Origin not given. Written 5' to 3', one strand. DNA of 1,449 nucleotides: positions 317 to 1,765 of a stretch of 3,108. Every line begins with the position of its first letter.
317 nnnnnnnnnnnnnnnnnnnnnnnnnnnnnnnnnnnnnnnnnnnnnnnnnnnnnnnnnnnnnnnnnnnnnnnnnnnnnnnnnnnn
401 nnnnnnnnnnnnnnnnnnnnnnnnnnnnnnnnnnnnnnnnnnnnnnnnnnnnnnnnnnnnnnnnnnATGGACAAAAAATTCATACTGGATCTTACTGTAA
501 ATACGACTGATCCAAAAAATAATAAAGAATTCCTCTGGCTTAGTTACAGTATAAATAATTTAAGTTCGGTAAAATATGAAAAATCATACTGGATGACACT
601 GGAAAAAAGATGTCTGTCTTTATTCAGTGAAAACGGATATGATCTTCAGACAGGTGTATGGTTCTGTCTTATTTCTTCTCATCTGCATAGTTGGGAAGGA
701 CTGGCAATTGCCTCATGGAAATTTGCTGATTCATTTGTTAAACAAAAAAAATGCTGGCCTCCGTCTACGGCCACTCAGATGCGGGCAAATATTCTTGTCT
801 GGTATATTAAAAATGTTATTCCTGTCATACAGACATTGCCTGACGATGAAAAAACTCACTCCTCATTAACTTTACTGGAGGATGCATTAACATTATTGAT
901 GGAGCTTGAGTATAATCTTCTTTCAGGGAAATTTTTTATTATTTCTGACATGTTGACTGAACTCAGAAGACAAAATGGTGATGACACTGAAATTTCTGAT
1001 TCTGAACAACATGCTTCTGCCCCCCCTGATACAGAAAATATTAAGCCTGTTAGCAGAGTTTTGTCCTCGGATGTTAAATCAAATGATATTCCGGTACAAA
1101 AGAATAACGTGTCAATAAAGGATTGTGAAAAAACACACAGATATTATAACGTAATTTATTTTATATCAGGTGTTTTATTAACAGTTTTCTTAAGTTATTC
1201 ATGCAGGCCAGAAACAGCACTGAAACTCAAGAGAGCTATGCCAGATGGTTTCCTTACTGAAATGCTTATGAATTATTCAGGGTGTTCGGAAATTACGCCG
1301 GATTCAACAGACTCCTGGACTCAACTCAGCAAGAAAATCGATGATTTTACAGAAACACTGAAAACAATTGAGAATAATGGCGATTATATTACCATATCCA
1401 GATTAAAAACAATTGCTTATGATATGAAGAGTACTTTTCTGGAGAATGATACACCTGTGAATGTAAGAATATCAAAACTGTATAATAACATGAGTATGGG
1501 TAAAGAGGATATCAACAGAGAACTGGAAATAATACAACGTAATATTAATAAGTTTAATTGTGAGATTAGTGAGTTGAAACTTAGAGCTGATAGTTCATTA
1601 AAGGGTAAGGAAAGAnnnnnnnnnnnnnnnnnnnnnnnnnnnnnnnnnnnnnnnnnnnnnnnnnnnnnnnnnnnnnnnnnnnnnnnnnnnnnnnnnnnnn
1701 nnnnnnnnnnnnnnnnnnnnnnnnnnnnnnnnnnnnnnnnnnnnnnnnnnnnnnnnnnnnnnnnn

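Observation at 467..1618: ImpA_N-like domain fused to a single TM helix and a coiled-coil tail, apparently orphaned from any type VI cluster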

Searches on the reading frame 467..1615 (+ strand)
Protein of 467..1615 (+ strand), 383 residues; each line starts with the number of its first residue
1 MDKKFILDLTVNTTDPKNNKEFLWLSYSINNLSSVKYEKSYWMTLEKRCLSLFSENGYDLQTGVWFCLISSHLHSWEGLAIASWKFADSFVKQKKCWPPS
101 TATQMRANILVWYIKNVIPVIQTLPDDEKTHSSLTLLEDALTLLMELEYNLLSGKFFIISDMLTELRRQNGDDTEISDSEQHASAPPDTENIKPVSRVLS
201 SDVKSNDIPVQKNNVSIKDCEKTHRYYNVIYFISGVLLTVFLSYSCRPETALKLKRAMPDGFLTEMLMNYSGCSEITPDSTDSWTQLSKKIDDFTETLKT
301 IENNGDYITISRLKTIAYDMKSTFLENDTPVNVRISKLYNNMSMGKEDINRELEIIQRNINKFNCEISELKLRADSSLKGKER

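Call 6: search_protein_families(proteins=[window:467-1615:+], library=ncbifam, max_evalue=0.1)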
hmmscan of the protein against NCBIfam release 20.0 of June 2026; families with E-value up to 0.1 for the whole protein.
window:467-1615:+ (383 aa): 1 family
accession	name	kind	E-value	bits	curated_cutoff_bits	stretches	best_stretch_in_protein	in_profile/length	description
TIGR03362.1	VI_chp_7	equivalog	2.4e-05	23.6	230.1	1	13-182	16-185/476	type VI secretion system protein TssA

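Call 7: profile_search(protein=window:467-1615:+)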
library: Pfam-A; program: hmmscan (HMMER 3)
A. the first sequence (383 residues): domains with independent E <= 10: 3; with E <= 0.001: 2
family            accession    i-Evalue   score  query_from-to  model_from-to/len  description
VasL              PF12486.13    5.3e-08    33.4     278-365        55-141/147  Type VI secretion system, EvfB, or VasL
ImpA_N            PF06812.17    9.8e-06    26.1      14-112        12-116/119  ImpA, N-terminal, type VI secretion system
CorA              PF01544.23      0.012    15.3     260-373       103-214/292  CorA-like Mg2+ transporter protein
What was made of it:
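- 467..1618 (+): TagA/VasL-class ('class B' TssA-like) accessory T6SS gene, 383 aa (RefSeq WP_087896513.1, 'VasL domain-containing protein'). Pfam VasL and ImpA_N (call 7).
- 467..991 (+): N-terminal ImpA_N-fold domain (aa 1-175), predicted cytoplasmic. It is the part expected to dock on the TssA cap or sheath end. Pfam PF06812 at aa 14-112, E 9.8e-6 (call 7).
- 1205..1615 (+): Compact helical VasL domain (aa 247-383) with the family motif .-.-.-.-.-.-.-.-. (aa 307-315). Pfam PF12486 at aa 278-365, covering model positions 55-141 of 147, E 5.3e-8 (call 7).
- On TagA / TsmA (class B TssA-like accessory proteins): Pfam i-E 9.8e-6, 26.1 bits, aa 14-112 (call 7). Pfam i-E 5.3e-8, 33.4 bits, aa 278-365, but only model positions 55-141 of 147 (call 7).
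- Architecture: Pfam ImpA_N and VasL (call 7).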

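Call 12: search_solved_structures(query=window:467-1615:+, max_evalue=1, show_alignments=2)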
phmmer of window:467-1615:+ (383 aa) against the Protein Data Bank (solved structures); distinct sequences matched with E-value up to 1: 0.

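Call 13: find_homologous_proteins(query=window:467-1615:+, max_evalue=0.001)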
Query window:467-1615:+ (383 aa): 55 proteins with E <= 0.001 among 4157 candidates.
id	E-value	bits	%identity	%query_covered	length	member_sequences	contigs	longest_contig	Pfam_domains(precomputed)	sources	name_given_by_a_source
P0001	7.2e-253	856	100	100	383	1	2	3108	PF12486.14,PF06812.18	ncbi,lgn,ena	-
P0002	6.5e-247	836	97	100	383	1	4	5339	PF12486.14,PF06812.18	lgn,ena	-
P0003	3.8e-246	834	97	100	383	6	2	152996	PF12486.14,PF06812.18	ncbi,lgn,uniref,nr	ncbi:hypothetical protein AAS80_004197 [Escherichia coli]|uniref:VasL domain-containing protein n=1 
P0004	5.2e-246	833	97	100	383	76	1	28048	PF12486.14,PF06812.18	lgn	-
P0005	1.6e-244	828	97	100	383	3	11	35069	PF12486.14,PF06812.18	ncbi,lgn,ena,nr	ncbi:type VI secretion system ImpA family N-terminal domain-containing protein [Escherichia coli]|nr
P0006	8.2e-244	826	96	100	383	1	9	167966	PF12486.14,PF06812.18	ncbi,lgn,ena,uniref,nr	ncbi:TPA: hypothetical protein JLF05_004552 [Escherichia coli]|uniref:VasL domain-containing protein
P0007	2.3e-243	825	96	100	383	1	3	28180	PF12486.14,PF06812.18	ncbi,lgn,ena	ncbi:type VI secretion system ImpA family N-terminal domain-containing protein [Escherichia coli]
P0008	4.6e-243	824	96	100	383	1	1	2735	PF12486.14,PF06812.18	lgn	-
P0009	1.3e-242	822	96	100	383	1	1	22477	PF12486.14,PF06812.18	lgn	-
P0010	1.4e-242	822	96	100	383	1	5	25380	PF12486.14,PF06812.18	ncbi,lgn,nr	ncbi:TPA: type VI secretion system ImpA family N-terminal domain-containing protein [Escherichia col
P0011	1.6e-242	822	96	100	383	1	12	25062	PF12486.14,PF06812.18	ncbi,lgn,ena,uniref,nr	ncbi:TPA: VasL domain-containing protein [Escherichia coli]|uniref:VasL domain-containing protein n=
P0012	1.7e-242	822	96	100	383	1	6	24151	PF12486.14,PF06812.18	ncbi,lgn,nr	ncbi:type VI secretion system ImpA family N-terminal domain-containing protein [Escherichia coli]|nr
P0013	6.0e-242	820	96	100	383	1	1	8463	PF12486.14,PF06812.18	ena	-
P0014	3.9e-241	817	96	99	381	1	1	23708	PF12486.14,PF06812.18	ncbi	ncbi:TPA: VasL domain-containing protein, partial [Escherichia coli]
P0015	3.3e-240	814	95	100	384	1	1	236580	PF12486.14,PF06812.18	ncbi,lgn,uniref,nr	ncbi:type VI secretion system ImpA family N-terminal domain-containing protein [Escherichia coli]|un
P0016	5.5e-240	813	96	100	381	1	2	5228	PF12486.14,PF06812.18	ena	-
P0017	2.6e-218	742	86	100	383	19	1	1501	PF12486.14,PF06812.18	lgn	-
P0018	2.2e-217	739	87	99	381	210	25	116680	PF12486.14,PF06812.18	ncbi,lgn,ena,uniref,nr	ncbi:type VI secretion system ImpA family N-terminal domain-containing protein [Escherichia coli]|un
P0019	2.5e-214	729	96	89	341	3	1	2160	PF12486.14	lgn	-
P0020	6.2e-213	724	85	100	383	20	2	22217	PF12486.14,PF06812.18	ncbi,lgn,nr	ncbi:type VI secretion system ImpA family N-terminal domain-containing protein [Escherichia coli]|nr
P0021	1.1e-208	710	95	87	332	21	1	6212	PF12486.14,PF06812.18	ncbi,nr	ncbi:TPA: type VI secretion system ImpA family N-terminal domain-containing protein, partial [Escher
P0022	2.5e-197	673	82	97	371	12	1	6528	PF12486.14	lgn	-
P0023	1.0e-195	668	80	97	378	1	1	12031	PF12486.14,PF06812.18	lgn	-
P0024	1.8e-194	664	80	99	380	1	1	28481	PF12486.14,PF06812.18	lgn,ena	-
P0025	1.3e-191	654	80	97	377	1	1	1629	PF12486.14,PF06812.18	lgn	-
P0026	9.5e-186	635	76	98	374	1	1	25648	PF12486.14,PF06812.18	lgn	-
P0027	9.4e-185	632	77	100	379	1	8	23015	PF12486.14,PF06812.18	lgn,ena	-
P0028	5.2e-184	629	77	100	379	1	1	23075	PF12486.14,PF06812.18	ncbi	ncbi:UNVERIFIED_CONTAM: hypothetical protein DQE83_24845 [Escherichia coli]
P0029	1.6e-183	628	77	97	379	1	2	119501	PF12486.14,PF06812.18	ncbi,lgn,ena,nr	ncbi:hypothetical protein FEL34_14135 [Escherichia coli]|nr:hypothetical protein [Escherichia coli]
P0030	2.1e-182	624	77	97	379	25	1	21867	PF12486.14,PF06812.18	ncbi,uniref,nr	ncbi:VasL domain-containing protein [Escherichia marmotae]|uniref:VasL domain-containing protein n=1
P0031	5.1e-182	623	76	97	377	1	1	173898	PF12486.14,PF06812.18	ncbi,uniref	ncbi:VasL domain-containing protein [Escherichia marmotae]|uniref:VasL domain-containing protein n=1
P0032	7.8e-182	622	77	97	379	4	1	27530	PF12486.14,PF06812.18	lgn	-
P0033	8.7e-181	619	76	97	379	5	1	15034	PF12486.14,PF06812.18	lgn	-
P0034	1.9e-179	614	76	97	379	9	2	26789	PF12486.14,PF06812.18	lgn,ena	-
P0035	9.6e-174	596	72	98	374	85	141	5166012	PF12486.14,PF06812.18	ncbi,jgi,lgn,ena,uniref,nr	ncbi:TPA: type VI secretion system ImpA family N-terminal domain-containing protein [Escherichia col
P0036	7.8e-169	579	67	100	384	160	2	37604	PF12486.14,PF06812.18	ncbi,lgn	ncbi:VasL domain-containing protein [Escherichia coli]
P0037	4.9e-164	564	71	97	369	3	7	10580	PF12486.14,PF06812.18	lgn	-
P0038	5.3e-157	540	76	86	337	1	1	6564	PF12486.14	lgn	-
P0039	4.8e-156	537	64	100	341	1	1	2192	PF12486.14,PF06812.18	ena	-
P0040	9.0e-156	536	94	66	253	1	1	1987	PF06812.18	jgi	jgi:predicted component of type VI protein secretion system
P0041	4.9e-153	527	66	99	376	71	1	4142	PF12486.14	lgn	-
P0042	7.9e-149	514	65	95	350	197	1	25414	PF12486.14,PF06812.18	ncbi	ncbi:type VI secretion system ImpA family N-terminal domain-containing protein, partial [Escherichia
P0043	6.8e-141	487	63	97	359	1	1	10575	PF12486.14,PF06812.18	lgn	-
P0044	3.3e-131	456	57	100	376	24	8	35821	PF12486.14,PF06812.18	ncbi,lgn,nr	ncbi:hypothetical protein ISU28_004366 [Escherichia coli]|nr:hypothetical protein [Escherichia coli]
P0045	3.2e-115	403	66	71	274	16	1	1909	PF06812.18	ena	-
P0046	5.6e-110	386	94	49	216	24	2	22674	PF06812.18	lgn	-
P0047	3.1e-107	377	48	98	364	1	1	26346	PF12486.14,PF06812.18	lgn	-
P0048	8.1e-99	349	47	96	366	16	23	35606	PF12486.14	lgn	-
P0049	8.1e-99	349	83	50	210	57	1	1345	PF12486.14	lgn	-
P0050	2.9e-98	347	45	97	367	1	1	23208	PF12486.14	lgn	-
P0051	3.5e-95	337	45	98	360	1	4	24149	PF12486.14,PF06812.18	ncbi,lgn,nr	ncbi:TPA: hypothetical protein J1487_004136 [Escherichia coli]|nr:hypothetical protein [Escherichia 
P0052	1.6e-92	328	43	98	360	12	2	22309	PF12486.14,PF06812.18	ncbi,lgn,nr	ncbi:TPA: hypothetical protein JTH46_004548 [Escherichia coli]|nr:hypothetical protein [Escherichia 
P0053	4.5e-92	327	44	97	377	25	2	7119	PF12486.14,PF06812.18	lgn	-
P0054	6.9e-56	208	30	96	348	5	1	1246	PF12486.14,PF06812.18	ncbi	-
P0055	4.2e-37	146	30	89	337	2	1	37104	PF12486.14,PF06812.18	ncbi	-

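Call 29: find_encoding_contigs(protein=P0035, flank=10000, max_places=3)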
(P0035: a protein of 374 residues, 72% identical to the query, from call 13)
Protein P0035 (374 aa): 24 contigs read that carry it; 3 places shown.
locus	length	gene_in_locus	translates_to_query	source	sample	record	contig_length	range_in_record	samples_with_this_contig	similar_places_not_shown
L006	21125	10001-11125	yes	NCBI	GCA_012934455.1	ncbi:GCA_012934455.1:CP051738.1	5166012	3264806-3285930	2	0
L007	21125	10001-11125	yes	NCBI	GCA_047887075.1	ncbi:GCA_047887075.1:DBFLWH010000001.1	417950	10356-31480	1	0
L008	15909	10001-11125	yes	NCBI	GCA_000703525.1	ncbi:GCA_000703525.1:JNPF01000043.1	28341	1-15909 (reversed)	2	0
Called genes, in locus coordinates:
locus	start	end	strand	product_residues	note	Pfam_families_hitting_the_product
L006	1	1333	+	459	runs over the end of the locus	PF05936:T6SS_VasE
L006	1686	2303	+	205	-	PF09850:DotU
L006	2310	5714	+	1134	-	PF14331:IcmF-related_N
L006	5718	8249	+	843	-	PF02861:Clp_N, PF13191:AAA_16 (weak), PF23569:NBD_SMAX1 (weak), PF00004:AAA, PF17871:AAA_lid_9, PF07724:AAA_2, PF07728:AAA_5, PF10431:ClpB_D2-small, +6 more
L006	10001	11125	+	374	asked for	PF06812:ImpA_N (weak), PF12486:VasL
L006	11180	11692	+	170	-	-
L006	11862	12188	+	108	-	-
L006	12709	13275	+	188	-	-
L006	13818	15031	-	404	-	PF01527:HTH_Tnp_1, PF13276:HTH_21, PF00665:rve, PF13683:rve_3, PF13333:rve_2 (weak)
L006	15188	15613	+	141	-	PF01527:HTH_Tnp_1, PF13384:HTH_23 (weak)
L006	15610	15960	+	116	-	PF05717:TnpB_IS66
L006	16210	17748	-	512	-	PF13007:LZ_Tnp_IS66, PF13005:zf-IS66, PF03050:DDE_Tnp_IS66, PF13817:DDE_Tnp_IS66_C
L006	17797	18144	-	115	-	PF05717:TnpB_IS66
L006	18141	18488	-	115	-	PF01527:HTH_Tnp_1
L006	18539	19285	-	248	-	PF01695:IstB_IS21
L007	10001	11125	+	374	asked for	PF06812:ImpA_N (weak), PF12486:VasL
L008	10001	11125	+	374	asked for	PF06812:ImpA_N (weak), PF12486:VasL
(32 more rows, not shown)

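Call 30: find_encoding_contigs(protein=P0055, flank=10000, max_places=2)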
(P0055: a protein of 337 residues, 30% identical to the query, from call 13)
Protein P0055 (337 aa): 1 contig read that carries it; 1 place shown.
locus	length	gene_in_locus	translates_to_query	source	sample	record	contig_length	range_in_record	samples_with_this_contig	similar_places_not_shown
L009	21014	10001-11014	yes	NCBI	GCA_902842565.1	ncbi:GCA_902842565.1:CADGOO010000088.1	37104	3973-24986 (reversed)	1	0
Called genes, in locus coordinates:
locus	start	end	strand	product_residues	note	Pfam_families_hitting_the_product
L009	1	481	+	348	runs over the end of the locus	PF06812:ImpA_N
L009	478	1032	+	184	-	PF12790:T6SS-SciN (weak)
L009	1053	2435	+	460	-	PF05936:T6SS_VasE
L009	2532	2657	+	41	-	-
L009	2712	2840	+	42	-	-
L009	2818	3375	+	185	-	-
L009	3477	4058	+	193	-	PF09850:DotU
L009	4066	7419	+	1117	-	PF14331:IcmF-related_N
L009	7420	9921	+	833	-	PF12775:AAA_7 (faint), PF13191:AAA_16, PF00004:AAA, PF17871:AAA_lid_9, PF00004:AAA, PF07724:AAA_2, PF07728:AAA_5, PF10431:ClpB_D2-small (weak), +9 more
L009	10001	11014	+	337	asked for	PF06812:ImpA_N (weak), PF12486:VasL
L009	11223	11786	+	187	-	-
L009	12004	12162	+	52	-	-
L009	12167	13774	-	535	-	PF01526:DDE_Tnp_Tn3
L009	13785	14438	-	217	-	PF00239:Resolvase, PF02796:HTH_7 (weak)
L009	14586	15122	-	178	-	-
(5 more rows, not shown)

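Call 40: search_solved_structures(query=A1, max_evalue=10, show_alignments=2)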
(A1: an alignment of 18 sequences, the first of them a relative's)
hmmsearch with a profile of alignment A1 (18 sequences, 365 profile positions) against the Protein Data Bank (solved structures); distinct sequences matched with E-value up to 10: 0.
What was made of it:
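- On TssA (core T6SS subunit, long or short form): There is no PDB sequence hit, even with a profile (calls 12, 40).
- The protein has no ring-forming C-terminal domain and no PDB sequence hit (calls 12, 40).
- Tried and rejected: Sequence search of the protein, and of an 18-sequence profile, against all PDB chains gave no hits (calls 12, 40).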

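Call 52: search_protein_representatives(alignment_id=A1)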
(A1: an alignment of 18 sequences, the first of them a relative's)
Query: 18 sequences, 365 profile positions. Proteins with E-value up to 0.001 (for the whole library): 205; up to 1e-10: 104; up to 1e-30: 27. The best 150 are listed.
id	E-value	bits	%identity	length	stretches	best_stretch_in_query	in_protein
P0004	6.4e-179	611.1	-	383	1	1-364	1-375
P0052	1.4e-158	544.3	-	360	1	1-364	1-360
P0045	3.8e-117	407.9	-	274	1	1-260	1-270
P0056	5.2e-110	384.4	-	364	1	6-362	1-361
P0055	8.6e-108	377.1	-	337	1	29-363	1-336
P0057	1.4e-103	363.3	-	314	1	74-364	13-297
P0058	1.2e-82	294.5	-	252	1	1-231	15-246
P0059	1.2e-82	294.4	-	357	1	5-362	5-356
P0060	5.3e-64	233.0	-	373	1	8-364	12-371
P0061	2.1e-55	204.8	-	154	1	227-364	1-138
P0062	2.5e-54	201.2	-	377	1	9-355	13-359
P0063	1.3e-51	192.3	-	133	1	1-95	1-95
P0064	2.5e-51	191.4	-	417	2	3-182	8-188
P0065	2.9e-47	178.0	-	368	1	6-361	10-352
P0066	1.1e-45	172.7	-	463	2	4-171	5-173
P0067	1.7e-43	165.6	-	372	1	9-360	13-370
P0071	1.5e-37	146.0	-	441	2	8-228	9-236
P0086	2.9e-22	95.7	-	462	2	11-164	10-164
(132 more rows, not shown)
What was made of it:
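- The representative search grades continuously into 440-470-aa proteins that match in two stretches, as TagA does (call 52).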

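Call 54: find_encoding_contigs(protein=P0060, flank=10000, max_places=1)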
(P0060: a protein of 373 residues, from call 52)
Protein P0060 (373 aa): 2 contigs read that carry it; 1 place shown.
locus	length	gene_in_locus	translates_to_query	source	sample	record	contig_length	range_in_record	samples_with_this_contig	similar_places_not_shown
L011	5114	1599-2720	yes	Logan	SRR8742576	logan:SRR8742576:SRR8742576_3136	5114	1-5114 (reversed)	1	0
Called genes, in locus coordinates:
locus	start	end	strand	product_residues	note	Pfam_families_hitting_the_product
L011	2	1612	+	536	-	?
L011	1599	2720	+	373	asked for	PF06812:ImpA_N, PF12486:VasL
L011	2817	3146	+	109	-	PF01817:CM_2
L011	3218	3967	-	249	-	PF00106:adh_short, PF08659:KR, PF23441:SDR (weak), PF13561:adh_short_C2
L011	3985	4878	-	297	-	PF00581:Rhodanese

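Call 55: find_encoding_contigs(protein=P0065, flank=10000, max_places=1)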
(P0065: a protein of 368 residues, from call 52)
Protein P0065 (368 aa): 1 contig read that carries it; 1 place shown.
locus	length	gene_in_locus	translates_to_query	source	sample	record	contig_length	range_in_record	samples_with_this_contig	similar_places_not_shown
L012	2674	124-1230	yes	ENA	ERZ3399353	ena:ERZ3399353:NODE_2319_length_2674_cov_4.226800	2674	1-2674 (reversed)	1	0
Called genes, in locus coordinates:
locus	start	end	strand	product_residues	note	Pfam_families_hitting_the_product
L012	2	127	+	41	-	?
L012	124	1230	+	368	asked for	PF06812:ImpA_N (weak), PF12486:VasL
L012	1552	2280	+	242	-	-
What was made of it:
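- Tried and rejected: Contexts of P0060 and P0065: the contigs were too short to be informative (calls 54, 55).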

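Call 56: find_encoding_contigs(protein=P0066, flank=10000, max_places=1)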
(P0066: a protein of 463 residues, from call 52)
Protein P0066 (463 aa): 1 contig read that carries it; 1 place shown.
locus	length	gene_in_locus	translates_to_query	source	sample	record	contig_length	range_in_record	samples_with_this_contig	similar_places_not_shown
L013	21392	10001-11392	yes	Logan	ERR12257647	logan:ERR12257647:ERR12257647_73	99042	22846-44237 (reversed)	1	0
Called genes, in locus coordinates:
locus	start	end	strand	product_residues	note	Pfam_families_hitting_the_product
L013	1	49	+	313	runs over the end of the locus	PF06996:T6SS_TssG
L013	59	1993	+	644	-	PF05954:Phage_GPD, PF04717:Phage_base_V, PF22178:Gp5_trimer_C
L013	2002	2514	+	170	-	PF22011:DUF6931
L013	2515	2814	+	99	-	PF05488:PAAR_motif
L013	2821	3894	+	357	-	PF06812:ImpA_N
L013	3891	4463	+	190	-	PF12790:T6SS-SciN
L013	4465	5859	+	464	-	PF05936:T6SS_VasE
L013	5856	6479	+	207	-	PF09850:DotU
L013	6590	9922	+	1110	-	PF14331:IcmF-related_N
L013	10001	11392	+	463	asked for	PF06812:ImpA_N, PF12486:VasL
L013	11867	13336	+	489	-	PF02369:Big_1, PF09134:Invasin_D3, PF02369:Big_1, PF09134:Invasin_D3, PF02369:Big_1, PF09134:Invasin_D3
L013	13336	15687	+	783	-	PF11924:IAT_beta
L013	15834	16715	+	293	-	-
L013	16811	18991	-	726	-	PF03412:Peptidase_C39, PF02463:SMC_N (faint), PF00664:ABC_membrane, PF00005:ABC_tran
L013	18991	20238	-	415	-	PF25917:BSH_RND (weak), PF26002:Beta-barrel_AprE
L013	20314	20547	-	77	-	-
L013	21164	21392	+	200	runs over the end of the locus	PF16449:MatB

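Call 65: predict_structure(alignment_id=A2)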
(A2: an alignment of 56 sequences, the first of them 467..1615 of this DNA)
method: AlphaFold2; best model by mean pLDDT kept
length: 383 residues; sequences in the alignment: 56
mean_pLDDT: 84.5   pTM: 0.50
mean pLDDT of the five models: 84.5, 83.9, 83.0, 82.9, 82.0
residues with pLDDT >= 90: 188; 70-90: 137; 50-70: 22; < 50: 36
segments of 3 or more residues with pLDDT < 50: 181-216
pLDDT, mean of each block of 10 residues (from residue 1): 90 95 95 82 96 97 98 97 98 94 96 97 94 96 95 88 92 64 46 41 41 49 78 91 84 88 87 73 80 89 89 86 81 90 89 90 90 89 73
secondary structure, 60 per line:
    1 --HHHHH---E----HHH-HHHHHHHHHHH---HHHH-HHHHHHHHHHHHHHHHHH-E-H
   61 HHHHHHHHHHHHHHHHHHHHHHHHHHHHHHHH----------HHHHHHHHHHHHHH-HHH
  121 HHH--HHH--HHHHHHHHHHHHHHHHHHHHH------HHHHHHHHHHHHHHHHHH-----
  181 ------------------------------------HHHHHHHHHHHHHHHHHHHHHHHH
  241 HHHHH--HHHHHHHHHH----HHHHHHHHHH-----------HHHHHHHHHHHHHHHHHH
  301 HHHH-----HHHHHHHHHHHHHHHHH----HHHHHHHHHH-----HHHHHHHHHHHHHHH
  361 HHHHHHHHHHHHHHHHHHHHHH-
elements in order: H3-7 H20-30 H34-37 H39-56 H60-92 H103-116 H118-123 H131-151 H158-175 H217-245 H248-257 H262-271 H283-304 H310-326 H331-340 H346-382
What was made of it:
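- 467..991 (+): AF2 pLDDT above 90 (call 65).
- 1115..1204 (+): Long helix (aa 217-246) holding the single hydrophobic segment (aa 226-246) with near-invariant G235. This is the membrane anchor. AF2 helix 217-245 (call 65).
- Fold: AF2 pLDDT 84.5 (call 65).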

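Call 67: fold_search(model_id=the predicted structure, library=pdb)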
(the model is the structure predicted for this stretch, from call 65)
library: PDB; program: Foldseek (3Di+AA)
matches with E <= 10: 580; with E <= 0.001: 0
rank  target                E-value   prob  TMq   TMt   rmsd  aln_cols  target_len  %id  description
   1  6hs5                  3.3e-02  1.00  0.35  0.52   6.3       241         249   12  N-terminal domain including the conserved ImpA_N region of the TssA component of the type VI secretion system from Burkh (released 2018-11-21)
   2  8e0n_F                2.0e-01  0.84  0.21  0.40  14.3       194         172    8  Homotrimeric variant of tcTRP9, BGL18 (released 2023-04-12)
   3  3sf4_B                2.1e-01  0.51  0.19  0.21  23.3       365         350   12  Crystal structure of the complex between the conserved cell polarity proteins Inscuteable and LGN (released 2011-11-23)
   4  6u1s_A                2.8e-01  0.51  0.21  0.24  28.5       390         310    9  Cryo-EM structure of a de novo designed 16-helix transmembrane nanopore, TMHC8_R. (released 2020-08-19)
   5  9n2d_F                3.0e-01  0.33  0.16  0.23  26.2       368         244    8  Cryo-EM structure of an extended F. johnsoniae BAM complex, composite map (released 2025-07-09)
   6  6e9t_A                3.4e-01  0.80  0.21  0.30  12.2       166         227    9  DHF58 filament (released 2018-11-21)
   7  6e9x_A                3.6e-01  0.57  0.17  0.30  11.0       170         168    8  DHF91 filament (released 2018-11-21)
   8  6xr2_A                3.9e-01  0.80  0.22  0.43  12.4       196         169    9  Computationally designed right-handed alpha/alpha homotrimeric toroid with 3 repeats per subunit (released 2021-07-14)
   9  8fin_A                3.9e-01  0.44  0.17  0.28  10.7       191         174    7  Multi-state design of two-state switchable hinge proteins (released 2023-08-16)
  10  8e0n_C                4.1e-01  0.77  0.22  0.41  12.1       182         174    8  Homotrimeric variant of tcTRP9, BGL18 (released 2023-04-12)
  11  8e0l_A                4.3e-01  0.85  0.23  0.46  12.2       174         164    8  Homotrimeric variant of tcTRP9, BGL06 (released 2023-04-12)
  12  6e9z_A                4.7e-01  0.72  0.21  0.32  12.5       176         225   11  DHF119 filament (released 2018-11-21)
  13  3vtx_A                5.2e-01  0.38  0.15  0.29  14.3       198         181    8  Crystal structure of MamA protein (released 2012-10-31)
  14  6hc2_C                5.2e-01  0.25  0.18  0.19  22.8       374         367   12  Crystal structure of NuMA/LGN hetero-hexamers (released 2019-05-29)
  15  4u1d_B                5.4e-01  0.28  0.21  0.18  27.5       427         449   10  Structure of the PCI domain of translation initiation factor eIF3a (released 2014-09-10)
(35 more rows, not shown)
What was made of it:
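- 467..991 (+): Foldseek rank 1 is 6hs5 (call 67).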
